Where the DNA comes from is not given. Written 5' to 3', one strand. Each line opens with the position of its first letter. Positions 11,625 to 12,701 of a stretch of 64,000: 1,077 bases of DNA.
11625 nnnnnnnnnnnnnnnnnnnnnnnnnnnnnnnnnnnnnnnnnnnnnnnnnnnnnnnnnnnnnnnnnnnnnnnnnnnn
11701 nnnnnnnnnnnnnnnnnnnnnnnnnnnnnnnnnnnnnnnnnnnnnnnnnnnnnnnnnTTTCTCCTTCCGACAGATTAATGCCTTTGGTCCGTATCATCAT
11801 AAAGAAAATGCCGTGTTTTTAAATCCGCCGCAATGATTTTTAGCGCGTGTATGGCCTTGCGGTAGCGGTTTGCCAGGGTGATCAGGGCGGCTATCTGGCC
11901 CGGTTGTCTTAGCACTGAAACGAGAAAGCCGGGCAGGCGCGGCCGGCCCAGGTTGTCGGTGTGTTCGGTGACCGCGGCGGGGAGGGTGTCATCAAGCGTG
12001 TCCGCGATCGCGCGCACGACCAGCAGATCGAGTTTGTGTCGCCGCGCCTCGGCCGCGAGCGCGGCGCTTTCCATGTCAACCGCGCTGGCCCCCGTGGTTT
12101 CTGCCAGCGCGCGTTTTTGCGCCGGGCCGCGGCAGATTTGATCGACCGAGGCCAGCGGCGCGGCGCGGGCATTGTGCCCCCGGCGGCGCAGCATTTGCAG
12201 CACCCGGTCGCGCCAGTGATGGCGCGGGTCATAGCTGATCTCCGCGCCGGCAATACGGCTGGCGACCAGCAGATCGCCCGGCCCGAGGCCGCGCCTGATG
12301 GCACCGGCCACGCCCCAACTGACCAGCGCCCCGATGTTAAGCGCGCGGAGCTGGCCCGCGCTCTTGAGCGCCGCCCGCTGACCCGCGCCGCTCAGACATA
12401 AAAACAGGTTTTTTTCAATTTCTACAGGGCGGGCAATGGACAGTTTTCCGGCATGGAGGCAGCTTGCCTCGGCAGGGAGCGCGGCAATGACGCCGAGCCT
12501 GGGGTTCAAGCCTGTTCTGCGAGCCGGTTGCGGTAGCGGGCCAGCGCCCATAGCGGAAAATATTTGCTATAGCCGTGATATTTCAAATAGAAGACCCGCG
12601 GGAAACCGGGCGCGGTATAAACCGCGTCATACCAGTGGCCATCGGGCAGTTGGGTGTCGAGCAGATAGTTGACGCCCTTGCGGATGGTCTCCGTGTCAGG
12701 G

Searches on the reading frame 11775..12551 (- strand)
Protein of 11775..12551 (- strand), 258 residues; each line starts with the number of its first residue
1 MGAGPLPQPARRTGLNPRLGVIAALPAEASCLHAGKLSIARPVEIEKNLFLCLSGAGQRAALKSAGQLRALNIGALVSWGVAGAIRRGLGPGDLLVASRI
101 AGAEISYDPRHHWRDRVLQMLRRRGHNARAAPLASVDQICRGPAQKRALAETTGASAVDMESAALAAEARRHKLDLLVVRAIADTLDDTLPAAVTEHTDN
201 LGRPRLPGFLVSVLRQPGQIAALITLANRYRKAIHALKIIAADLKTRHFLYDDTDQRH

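Call 3: search_protein_families(library=pfam, proteins=[window:11775-12551:-], max_evalue=0.01)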
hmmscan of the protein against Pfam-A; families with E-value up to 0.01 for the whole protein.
window:11775-12551:- (258 aa): 1 family
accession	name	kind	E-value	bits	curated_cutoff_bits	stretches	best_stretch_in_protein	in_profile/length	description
PF01048.26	PNP_UDP_1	-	2.6e-19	70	25.1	1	46-196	41-214/233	Phosphorylase superfamily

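Call 4: search_protein_families(library=ncbifam, proteins=[window:11775-12551:-], max_evalue=0.01)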
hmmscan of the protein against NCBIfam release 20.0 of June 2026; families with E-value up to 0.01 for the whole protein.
window:11775-12551:- (258 aa): 11 families
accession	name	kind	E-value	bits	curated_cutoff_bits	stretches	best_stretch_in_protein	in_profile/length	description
TIGR03468.1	HpnG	hypoth_equivalog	7.7e-48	162.9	187.1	1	37-238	10-210/212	hopanoid-associated phosphorylase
NF005476.0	PRK07077.1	equivalog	7.6e-28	97.4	215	1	67-241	48-228/243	phosphorylase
NF004079.0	PRK05584.1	equivalog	2.3e-13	50.2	169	1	46-189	40-203/232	5'-methylthioadenosine/adenosylhomocysteine nucleosidase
TIGR03664.1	fut_nucase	equivalog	3.3e-12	46.6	124.7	2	116-185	133-202/228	futalosine hydrolase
NF004168.0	PRK05634.1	equivalog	1.8e-05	24.6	129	1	50-190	24-162/185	nucleosidase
NF004489.0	PRK05819.1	subfamily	0.00081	18.7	230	1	117-188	138-209/236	DeoD-type purine-nucleoside phosphorylase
NF005522.0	PRK07164.1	equivalog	0.0014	18.2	161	1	133-188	134-189/218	5'-methylthioadenosine/S-adenosylhomocysteine nucleosidase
TIGR01704.1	MTA_SAH-Nsdase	equivalog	0.0027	17.3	73.8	0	150-187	163-200/229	5'-methylthioadenosine/S-adenosylhomocysteine nucleosidase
NF005221.0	PRK06714.1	equivalog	0.0028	17.2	218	0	129-188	141-200/236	S-adenosylhomocysteine nucleosidase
NF011286.0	PRK14697.1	equivalog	0.0041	16.7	260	0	148-189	159-200/233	bifunctional 5'-methylthioadenosine/S-adenosylhomocysteine nucleosidase/phosphatase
NF006087.0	PRK08236.1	equivalog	0.0084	15.8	213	0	22-106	10-90/219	futalosine hydrolase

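Call 5: find_related_loci(query=window:11775-12551:-, collection=genome_contigs, flank=10000)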
Query window:11775-12551:- (258 aa) in genome_contigs; peptide patterns used: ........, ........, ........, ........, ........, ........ (x = any residue, [..] = any of these).
494 stretches matched a pattern; 230 encode a relative of the query (tblastn E <= 1e-3); the best 80 are kept; 80 distinct loci.
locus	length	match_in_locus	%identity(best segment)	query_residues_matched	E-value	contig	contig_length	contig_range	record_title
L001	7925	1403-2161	35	1-250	4e-32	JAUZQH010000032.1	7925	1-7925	MAG: Mariprofundus sp. isolate GS19_ROV18_BS07-AMOR20_M1280 AMOR20_M1280_contig32, whole genome shotgun sequence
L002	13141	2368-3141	34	1-241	1e-31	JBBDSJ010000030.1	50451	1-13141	MAG: Gammaproteobacteria bacterium isolate LejiaC_53_47 Lejia_C_1616_length_50451_cov_29, whole genome shotgun sequence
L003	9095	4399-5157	35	1-250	3e-31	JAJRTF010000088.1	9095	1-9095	MAG: Zetaproteobacteria bacterium isolate Dive96_bin1.284 k141_4205385, whole genome shotgun sequence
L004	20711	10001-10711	39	1-238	1e-29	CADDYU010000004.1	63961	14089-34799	Methylococcaceae bacterium isolate 8 genome assembly, contig: NODE_184_length_63961_cov_8.181048, whole genome shotgun s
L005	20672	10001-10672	35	1-231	3e-27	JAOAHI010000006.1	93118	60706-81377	MAG: Methylohalobius sp. isolate SKW56 NODE_6_length_93118_cov_3.863599, whole genome shotgun sequence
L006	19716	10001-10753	32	2-254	8e-26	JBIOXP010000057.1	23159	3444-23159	MAG: Candidatus Binatia bacterium isolate MAG053 k127_1427799, whole genome shotgun sequence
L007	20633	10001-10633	34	18-227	4e-25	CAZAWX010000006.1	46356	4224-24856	MAG TPA_asm: uncultured Ectothiorhodospiraceae bacterium isolate binchicken_co275_208 genome assembly, contig: NODE_714_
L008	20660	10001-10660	34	19-240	5e-23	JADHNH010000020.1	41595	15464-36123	MAG: Nevskia sp. isolate BS301-5m-G63 BS301-5m-C1021, whole genome shotgun sequence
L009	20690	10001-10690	34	19-244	6e-23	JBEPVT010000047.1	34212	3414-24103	MAG: Gammaproteobacteria bacterium isolate 22E.semibin_refined.153_sub NODE_1056_length_34212_cov_9.293088, whole genome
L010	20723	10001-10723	35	1-241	6e-23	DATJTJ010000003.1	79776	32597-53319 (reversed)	MAG TPA_asm: Steroidobacteraceae bacterium isolate SMAG_U15017 k141_3731124, whole genome shotgun sequence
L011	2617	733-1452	34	2-240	9e-22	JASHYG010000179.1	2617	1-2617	MAG: Gammaproteobacteria bacterium isolate JOPF277 JOPF_NEAR_contig_642884, whole genome shotgun sequence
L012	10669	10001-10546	40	52-236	5e-21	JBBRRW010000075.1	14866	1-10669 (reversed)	MAG: Burkholderiales bacterium isolate La2_maxbin2.023 La2_maxbin2.023_K_1134442L14866_cov_87.2287, whole genome shotgun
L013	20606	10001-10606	33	18-238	5e-20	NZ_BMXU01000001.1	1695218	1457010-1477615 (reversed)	Parvularcula lutaonensis strain KCTC 22245 sequence01, whole genome shotgun sequence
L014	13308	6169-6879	34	12-242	9e-20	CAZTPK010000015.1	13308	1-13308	MAG TPA_asm: uncultured Gammaproteobacteria bacterium isolate binchicken_co107_315 genome assembly, contig: NODE_10851_l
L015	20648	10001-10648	32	16-241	1e-19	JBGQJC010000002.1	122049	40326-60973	MAG: Alphaproteobacteria bacterium isolate OBJ2_061818_070_32 k141_65417_length_122049_cov_30.2101, whole genome shotgun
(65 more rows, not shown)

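Call 28: find_homologous_proteins(query=window:11775-12551:-, max_evalue=1e-20)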
Query window:11775-12551:- (258 aa): 73 proteins with E <= 1e-20 among 8000 candidates.
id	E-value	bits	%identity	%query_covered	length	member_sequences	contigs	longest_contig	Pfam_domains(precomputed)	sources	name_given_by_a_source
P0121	4.4e-160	549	99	100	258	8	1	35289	PF01048.27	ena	-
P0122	5.6e-117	408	79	98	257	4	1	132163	PF01048.27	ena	-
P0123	8.9e-116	404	76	100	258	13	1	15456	PF01048.27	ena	-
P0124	1.2e-114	400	77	98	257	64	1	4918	PF01048.27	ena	-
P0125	3.9e-114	399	78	98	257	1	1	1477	PF01048.27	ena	-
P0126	1.2e-87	312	87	69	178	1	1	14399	PF01048.27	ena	-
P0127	3.8e-67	245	50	91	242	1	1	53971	PF01048.27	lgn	-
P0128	1.3e-59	220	48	91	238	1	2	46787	PF01048.27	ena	-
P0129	2.1e-59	219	47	91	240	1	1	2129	PF01048.27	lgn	-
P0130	2.0e-57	213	45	91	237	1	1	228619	PF01048.27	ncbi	-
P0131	6.9e-57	211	46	92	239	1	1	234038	PF01048.27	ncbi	-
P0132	1.4e-56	210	47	91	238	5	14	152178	PF01048.27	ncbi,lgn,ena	-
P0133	2.2e-56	210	46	92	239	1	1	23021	PF01048.27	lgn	-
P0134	1.8e-55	207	46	91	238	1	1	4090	PF01048.27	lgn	-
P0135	7.2e-55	205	45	91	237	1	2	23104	PF01048.27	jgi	-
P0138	1.1e-52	197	46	91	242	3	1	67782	PF01048.27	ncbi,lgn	-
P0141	4.0e-47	179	43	86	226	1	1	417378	PF01048.27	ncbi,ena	-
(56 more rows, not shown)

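Call 29: find_encoding_contigs(protein=P0121, flank=10000, max_places=4)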
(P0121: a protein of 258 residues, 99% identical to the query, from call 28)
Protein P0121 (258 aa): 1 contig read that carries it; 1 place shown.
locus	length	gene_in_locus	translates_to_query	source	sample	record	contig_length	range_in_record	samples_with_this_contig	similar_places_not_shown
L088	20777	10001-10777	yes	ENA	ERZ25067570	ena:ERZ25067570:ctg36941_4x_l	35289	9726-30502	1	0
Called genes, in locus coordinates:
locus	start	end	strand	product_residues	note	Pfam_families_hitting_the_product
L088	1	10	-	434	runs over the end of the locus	PF03721:UDPG_MGDP_dh_N, PF03446:NAD_binding_2, PF00984:UDPG_MGDP_dh, PF03720:UDPG_MGDP_dh_C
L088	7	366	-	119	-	PF12840:HTH_20 (weak), PF13412:HTH_24, PF01047:MarR (weak), PF09339:HTH_IclR (faint), PF12802:MarR_2 (weak)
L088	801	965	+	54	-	PF02604:PhdYeFM_antitox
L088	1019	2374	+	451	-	PF05598:DUF772, PF01609:DDE_Tnp_1, PF13751:DDE_Tnp_1_6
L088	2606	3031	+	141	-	PF01850:PIN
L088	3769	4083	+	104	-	PF01381:HTH_3 (weak)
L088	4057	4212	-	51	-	-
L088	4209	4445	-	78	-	-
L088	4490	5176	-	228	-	PF02397:Bac_transf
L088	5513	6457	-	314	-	PF01370:Epimerase, PF04321:RmlD_sub_bind (weak), PF16363:GDP_Man_Dehyd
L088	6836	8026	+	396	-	PF00494:SQS_PSY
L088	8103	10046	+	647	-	PF13249:SQHop_cyclase_N, PF13243:SQHop_cyclase_C, PF09492:Pec_lyase (faint), PF00432:Prenyltrans (weak)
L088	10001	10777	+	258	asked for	PF01048:PNP_UDP_1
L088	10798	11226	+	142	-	PF08780:NTase_sub_bind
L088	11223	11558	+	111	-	PF01909:NTP_transf_2, PF18765:Polbeta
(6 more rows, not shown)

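Call 30: find_encoding_contigs(protein=P0122, flank=10000, max_places=3)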
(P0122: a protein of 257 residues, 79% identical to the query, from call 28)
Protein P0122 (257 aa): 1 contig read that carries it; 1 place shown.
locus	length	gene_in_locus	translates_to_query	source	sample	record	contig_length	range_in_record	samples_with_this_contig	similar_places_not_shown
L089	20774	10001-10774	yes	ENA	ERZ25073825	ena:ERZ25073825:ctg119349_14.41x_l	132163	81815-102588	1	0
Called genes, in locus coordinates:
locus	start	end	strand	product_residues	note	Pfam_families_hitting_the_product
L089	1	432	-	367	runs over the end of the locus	PF00155:Aminotran_1_2, PF01041:DegT_DnrJ_EryC1, PF01053:Cys_Met_Meta_PP, PF01212:Beta_elim_lyase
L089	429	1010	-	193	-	PF00132:Hexapep (weak), PF25084:LbH_EIF2B (weak), PF25087:GMPPB_C (weak), PF14602:Hexapep_2 (faint), PF00132:Hexapep (weak)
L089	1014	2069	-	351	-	PF01408:GFO_IDH_MocA, PF02894:GFO_IDH_MocA_C, PF22725:GFO_IDH_MocA_C3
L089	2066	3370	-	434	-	PF03721:UDPG_MGDP_dh_N, PF03446:NAD_binding_2, PF00984:UDPG_MGDP_dh, PF03720:UDPG_MGDP_dh_C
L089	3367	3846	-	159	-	PF01047:MarR (weak), PF09339:HTH_IclR (weak), PF12802:MarR_2, PF12840:HTH_20 (weak), PF13412:HTH_24, PF01978:TrmB (faint)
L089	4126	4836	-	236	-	PF02397:Bac_transf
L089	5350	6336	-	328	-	PF01370:Epimerase, PF04321:RmlD_sub_bind (weak), PF16363:GDP_Man_Dehyd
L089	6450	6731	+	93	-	PF07798:CCDC90-like (weak)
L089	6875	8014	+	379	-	PF00494:SQS_PSY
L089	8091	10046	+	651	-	PF09492:Pec_lyase (faint), PF13249:SQHop_cyclase_N, PF13243:SQHop_cyclase_C, PF00432:Prenyltrans (weak)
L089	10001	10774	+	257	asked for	PF01048:PNP_UDP_1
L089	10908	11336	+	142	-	PF08780:NTase_sub_bind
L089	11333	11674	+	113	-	PF01909:NTP_transf_2, PF18765:Polbeta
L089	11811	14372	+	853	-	PF03176:MMPL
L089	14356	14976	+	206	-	PF01066:CDP-OH_P_transf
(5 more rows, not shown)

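Call 31: find_encoding_contigs(protein=P0127, flank=10000, max_places=3)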
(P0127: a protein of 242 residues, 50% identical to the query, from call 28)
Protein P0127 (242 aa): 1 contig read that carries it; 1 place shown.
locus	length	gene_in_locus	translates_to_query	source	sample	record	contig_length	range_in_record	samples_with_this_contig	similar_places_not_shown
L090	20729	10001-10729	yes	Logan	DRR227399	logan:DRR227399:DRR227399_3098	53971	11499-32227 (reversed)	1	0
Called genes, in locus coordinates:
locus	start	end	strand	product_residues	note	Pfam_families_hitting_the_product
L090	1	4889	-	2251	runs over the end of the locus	PF00109:ketoacyl-synt, PF02801:Ketoacyl-synt_C, PF00698:Acyl_transf_1, PF00550:PP-binding, PF08659:KR, PF00106:adh_short, PF13561:adh_short_C2 (weak), PF14765:PS-DH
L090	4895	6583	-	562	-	PF03060:NMO, PF21607:FabD_helical_ins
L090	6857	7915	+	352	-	PF00494:SQS_PSY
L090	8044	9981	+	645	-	PF07678:TED_complement (faint), PF09492:Pec_lyase (faint), PF13249:SQHop_cyclase_N, PF13243:SQHop_cyclase_C, PF00432:Prenyltrans (weak)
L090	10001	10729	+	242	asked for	PF01048:PNP_UDP_1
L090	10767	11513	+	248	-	PF05721:PhyH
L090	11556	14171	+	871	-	PF03176:MMPL, PF02355:SecD_SecF_C (weak), PF03176:MMPL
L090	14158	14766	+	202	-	PF01066:CDP-OH_P_transf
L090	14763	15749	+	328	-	PF01073:3Beta_HSD, PF01370:Epimerase, PF02719:Polysacc_synt_2, PF04321:RmlD_sub_bind, PF05368:NmrA, PF07993:NAD_binding_4, PF13460:NAD_binding_10, PF16363:GDP_Man_Dehyd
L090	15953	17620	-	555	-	PF00361:Proton_antipo_M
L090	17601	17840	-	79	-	-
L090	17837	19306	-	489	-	PF00662:Proton_antipo_N (faint), PF00361:Proton_antipo_M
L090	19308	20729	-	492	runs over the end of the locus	PF10125:NADHdeh_related (weak), PF00361:Proton_antipo_M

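Call 36: list_cluster_members(proteins=[P0130, P0131, P0132, P0138, P0141, P0008, P0015, P0019, P0020, P0009])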
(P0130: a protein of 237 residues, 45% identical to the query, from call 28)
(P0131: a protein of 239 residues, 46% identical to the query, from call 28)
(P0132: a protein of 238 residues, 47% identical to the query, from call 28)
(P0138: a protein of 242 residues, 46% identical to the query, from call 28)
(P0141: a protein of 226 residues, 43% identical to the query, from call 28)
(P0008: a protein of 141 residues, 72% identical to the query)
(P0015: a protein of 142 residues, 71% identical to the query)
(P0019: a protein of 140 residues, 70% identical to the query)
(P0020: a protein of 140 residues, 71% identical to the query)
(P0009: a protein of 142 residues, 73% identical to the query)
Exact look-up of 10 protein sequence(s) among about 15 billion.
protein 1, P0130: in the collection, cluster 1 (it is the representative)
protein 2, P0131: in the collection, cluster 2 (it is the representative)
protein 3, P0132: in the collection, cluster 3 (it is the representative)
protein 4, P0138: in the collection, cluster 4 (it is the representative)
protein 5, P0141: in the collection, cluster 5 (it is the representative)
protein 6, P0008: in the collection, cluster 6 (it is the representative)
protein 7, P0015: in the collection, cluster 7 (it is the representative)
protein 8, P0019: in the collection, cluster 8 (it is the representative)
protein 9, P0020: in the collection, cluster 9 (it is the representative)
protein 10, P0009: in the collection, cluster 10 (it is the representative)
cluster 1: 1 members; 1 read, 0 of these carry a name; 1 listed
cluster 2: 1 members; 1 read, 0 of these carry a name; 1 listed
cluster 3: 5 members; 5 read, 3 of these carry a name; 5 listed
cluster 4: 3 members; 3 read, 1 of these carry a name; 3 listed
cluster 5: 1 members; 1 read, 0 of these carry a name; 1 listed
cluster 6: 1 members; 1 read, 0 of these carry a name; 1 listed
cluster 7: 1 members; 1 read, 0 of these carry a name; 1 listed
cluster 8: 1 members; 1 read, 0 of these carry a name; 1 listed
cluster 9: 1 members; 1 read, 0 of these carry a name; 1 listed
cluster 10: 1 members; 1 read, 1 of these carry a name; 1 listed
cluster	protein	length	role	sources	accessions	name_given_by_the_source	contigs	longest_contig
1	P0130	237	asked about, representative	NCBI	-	-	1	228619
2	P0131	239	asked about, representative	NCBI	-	-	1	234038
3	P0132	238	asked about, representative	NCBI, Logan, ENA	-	-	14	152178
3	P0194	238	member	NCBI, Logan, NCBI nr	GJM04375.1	MAG: hypothetical protein DHS20C09_03660 [marine bacterium B5-7]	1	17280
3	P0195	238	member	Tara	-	strand:- start:30809 stop:31525 length:717 start_codon:yes stop_codon:yes ...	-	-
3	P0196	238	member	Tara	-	strand:- start:2123 stop:2839 length:717 start_codon:yes stop_codon:yes gene_type:complete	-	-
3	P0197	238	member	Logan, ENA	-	-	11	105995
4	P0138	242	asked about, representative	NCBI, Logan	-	-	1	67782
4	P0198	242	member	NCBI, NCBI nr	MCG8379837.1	MAG: hypothetical protein MI865_10240 [Proteobacteria bacterium] | hypothetical protein [Pseudomonadota bacterium]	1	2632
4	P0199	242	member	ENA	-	-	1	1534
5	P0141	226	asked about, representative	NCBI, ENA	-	-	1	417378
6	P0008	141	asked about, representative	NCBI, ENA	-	-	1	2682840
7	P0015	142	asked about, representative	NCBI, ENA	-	-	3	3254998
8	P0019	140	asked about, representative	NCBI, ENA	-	-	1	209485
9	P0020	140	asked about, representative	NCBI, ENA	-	-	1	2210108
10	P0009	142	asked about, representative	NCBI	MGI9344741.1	MAG: nucleotidyltransferase substrate binding protein [Gammaproteobacteria bacterium]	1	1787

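Call 37: find_encoding_contigs(protein=P0132, flank=6000, max_places=3)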
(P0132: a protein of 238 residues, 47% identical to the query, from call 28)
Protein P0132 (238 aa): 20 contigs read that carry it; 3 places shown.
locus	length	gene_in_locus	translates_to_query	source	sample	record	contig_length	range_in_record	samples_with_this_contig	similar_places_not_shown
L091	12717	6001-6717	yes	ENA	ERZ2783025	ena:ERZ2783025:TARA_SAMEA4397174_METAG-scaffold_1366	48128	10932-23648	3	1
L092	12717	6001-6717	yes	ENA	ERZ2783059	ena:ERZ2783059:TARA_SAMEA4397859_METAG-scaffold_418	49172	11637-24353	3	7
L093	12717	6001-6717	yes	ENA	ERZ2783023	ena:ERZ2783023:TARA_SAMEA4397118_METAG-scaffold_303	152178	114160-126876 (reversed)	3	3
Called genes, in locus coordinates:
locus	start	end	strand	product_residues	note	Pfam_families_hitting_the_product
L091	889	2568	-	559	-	PF03060:NMO, PF21607:FabD_helical_ins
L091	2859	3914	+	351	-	PF00494:SQS_PSY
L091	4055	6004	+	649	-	PF13249:SQHop_cyclase_N, PF00432:Prenyltrans (faint), PF09492:Pec_lyase (faint), PF13243:SQHop_cyclase_C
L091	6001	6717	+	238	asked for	PF01048:PNP_UDP_1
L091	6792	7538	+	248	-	PF05721:PhyH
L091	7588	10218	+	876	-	PF03176:MMPL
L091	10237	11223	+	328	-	PF01073:3Beta_HSD, PF01370:Epimerase, PF02719:Polysacc_synt_2, PF04321:RmlD_sub_bind, PF05368:NmrA, PF07993:NAD_binding_4, PF13460:NAD_binding_10, PF16363:GDP_Man_Dehyd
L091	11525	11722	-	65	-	-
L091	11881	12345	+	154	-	-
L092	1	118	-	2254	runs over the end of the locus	PF00109:ketoacyl-synt, PF02801:Ketoacyl-synt_C, PF16197:KAsynt_C_assoc (weak), PF00698:Acyl_transf_1, PF00550:PP-binding, PF08659:KR, PF00106:adh_short, PF14765:PS-DH, +1 more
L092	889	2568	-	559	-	PF03060:NMO, PF21607:FabD_helical_ins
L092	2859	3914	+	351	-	PF00494:SQS_PSY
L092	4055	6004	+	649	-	PF13249:SQHop_cyclase_N, PF00432:Prenyltrans (faint), PF09492:Pec_lyase (faint), PF13243:SQHop_cyclase_C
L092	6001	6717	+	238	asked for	PF01048:PNP_UDP_1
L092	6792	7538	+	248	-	PF05721:PhyH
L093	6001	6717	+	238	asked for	PF01048:PNP_UDP_1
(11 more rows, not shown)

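Call 38: find_encoding_contigs(protein=P0128, flank=6000, max_places=2)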
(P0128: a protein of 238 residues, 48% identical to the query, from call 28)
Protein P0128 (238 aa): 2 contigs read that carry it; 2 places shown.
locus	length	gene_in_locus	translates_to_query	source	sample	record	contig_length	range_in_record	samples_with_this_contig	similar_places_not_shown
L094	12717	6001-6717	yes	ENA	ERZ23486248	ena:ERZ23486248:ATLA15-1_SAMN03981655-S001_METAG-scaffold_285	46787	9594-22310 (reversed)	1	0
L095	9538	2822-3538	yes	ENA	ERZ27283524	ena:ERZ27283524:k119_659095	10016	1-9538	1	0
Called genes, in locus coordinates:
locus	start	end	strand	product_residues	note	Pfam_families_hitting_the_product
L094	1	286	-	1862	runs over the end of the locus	-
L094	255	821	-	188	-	PF00109:ketoacyl-synt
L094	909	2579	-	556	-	PF03060:NMO, PF21607:FabD_helical_ins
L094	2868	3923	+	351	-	PF00494:SQS_PSY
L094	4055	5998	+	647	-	PF09492:Pec_lyase (faint), PF13249:SQHop_cyclase_N, PF13243:SQHop_cyclase_C, PF00432:Prenyltrans (weak)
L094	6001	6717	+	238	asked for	PF01048:PNP_UDP_1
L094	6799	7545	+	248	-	PF05721:PhyH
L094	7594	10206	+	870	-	PF03176:MMPL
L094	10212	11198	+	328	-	PF01073:3Beta_HSD, PF01370:Epimerase, PF02719:Polysacc_synt_2, PF04321:RmlD_sub_bind, PF05368:NmrA, PF07993:NAD_binding_4, PF13460:NAD_binding_10, PF16363:GDP_Man_Dehyd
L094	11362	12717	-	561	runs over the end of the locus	PF00361:Proton_antipo_M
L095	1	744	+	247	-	?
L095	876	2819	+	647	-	PF09492:Pec_lyase (faint), PF13249:SQHop_cyclase_N, PF13243:SQHop_cyclase_C, PF00432:Prenyltrans (weak)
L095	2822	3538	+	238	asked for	PF01048:PNP_UDP_1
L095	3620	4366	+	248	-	PF05721:PhyH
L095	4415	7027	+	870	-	PF03176:MMPL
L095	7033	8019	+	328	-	PF01073:3Beta_HSD, PF01370:Epimerase, PF02719:Polysacc_synt_2, PF04321:RmlD_sub_bind, PF05368:NmrA, PF07993:NAD_binding_4, PF13460:NAD_binding_10, PF16363:GDP_Man_Dehyd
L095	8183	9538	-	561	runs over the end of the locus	PF00361:Proton_antipo_M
